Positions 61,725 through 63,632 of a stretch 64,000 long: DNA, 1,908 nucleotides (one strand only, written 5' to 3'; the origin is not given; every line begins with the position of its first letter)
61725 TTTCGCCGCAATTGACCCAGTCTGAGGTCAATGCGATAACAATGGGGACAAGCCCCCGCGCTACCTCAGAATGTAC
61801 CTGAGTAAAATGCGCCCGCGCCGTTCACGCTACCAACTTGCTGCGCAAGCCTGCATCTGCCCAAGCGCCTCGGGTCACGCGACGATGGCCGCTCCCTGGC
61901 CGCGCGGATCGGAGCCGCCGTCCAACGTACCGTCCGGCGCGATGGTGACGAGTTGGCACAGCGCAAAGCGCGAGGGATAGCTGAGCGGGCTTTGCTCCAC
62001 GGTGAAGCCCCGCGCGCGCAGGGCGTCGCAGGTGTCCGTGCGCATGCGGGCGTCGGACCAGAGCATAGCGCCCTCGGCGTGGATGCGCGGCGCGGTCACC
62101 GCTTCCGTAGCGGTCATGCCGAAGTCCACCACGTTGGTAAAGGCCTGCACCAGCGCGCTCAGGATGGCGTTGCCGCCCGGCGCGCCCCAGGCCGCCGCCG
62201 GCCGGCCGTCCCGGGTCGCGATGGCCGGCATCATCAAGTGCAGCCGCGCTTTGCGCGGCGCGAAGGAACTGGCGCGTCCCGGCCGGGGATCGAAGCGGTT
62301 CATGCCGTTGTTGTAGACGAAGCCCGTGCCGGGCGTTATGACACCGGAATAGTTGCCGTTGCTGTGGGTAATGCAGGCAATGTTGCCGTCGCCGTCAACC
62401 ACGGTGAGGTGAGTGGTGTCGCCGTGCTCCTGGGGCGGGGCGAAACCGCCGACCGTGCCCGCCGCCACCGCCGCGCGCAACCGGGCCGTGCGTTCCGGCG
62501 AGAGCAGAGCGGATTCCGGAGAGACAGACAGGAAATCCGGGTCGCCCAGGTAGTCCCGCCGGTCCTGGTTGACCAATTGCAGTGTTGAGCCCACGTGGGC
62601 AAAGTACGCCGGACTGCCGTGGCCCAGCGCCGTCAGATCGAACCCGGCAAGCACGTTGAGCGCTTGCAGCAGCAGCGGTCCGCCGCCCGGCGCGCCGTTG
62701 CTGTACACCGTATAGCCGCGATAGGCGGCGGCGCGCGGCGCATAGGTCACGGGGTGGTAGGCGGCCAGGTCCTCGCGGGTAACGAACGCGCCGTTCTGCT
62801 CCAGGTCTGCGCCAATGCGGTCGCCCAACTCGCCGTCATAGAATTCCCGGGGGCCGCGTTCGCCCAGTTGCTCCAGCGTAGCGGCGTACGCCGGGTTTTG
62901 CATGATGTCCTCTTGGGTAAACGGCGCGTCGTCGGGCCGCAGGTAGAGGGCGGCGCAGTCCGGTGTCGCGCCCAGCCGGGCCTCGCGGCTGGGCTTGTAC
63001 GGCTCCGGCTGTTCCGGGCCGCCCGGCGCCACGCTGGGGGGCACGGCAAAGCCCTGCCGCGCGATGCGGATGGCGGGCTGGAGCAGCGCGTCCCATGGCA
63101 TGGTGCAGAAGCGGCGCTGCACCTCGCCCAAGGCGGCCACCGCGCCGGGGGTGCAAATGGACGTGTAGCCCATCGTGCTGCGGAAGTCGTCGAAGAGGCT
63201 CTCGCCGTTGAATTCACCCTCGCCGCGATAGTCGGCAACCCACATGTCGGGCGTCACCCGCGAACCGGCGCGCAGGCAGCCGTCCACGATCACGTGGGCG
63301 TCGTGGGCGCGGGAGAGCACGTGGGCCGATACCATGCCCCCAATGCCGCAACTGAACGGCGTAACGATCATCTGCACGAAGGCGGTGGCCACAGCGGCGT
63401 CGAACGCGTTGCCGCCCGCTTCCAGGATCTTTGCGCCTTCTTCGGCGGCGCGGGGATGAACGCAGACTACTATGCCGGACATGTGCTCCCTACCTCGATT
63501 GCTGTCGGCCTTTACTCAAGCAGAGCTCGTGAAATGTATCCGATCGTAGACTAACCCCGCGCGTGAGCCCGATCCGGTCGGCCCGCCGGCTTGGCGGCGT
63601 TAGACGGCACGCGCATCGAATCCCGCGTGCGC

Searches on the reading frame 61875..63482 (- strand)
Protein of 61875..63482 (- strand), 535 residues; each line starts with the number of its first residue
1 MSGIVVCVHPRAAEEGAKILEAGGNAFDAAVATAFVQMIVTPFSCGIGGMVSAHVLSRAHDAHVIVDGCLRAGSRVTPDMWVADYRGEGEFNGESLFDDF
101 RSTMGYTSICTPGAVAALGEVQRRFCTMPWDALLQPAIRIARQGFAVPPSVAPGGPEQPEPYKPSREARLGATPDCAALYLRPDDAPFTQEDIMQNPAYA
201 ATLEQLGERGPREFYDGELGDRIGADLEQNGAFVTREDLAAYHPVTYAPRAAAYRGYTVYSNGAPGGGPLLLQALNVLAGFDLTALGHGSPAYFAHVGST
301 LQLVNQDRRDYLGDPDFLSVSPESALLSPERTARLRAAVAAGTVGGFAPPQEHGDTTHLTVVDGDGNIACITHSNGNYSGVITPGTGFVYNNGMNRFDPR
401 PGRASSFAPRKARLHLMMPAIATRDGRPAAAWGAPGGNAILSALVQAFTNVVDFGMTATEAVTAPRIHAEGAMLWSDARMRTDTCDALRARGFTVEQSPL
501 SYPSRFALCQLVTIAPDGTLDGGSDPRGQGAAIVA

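Call 89: find_encoding_contigs(protein=window:61875-63482:-, flank=10000, max_places=5)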
Protein window:61875-63482:- (535 aa): 2 contigs read that carry it; 1 place shown.
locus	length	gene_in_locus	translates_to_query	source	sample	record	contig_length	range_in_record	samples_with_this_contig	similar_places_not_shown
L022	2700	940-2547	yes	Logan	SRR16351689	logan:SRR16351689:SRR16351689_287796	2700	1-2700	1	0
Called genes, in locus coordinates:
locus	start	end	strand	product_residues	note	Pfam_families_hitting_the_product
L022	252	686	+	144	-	PF01575:MaoC_dehydratas (weak)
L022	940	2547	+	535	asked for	PF01019:G_glu_transpept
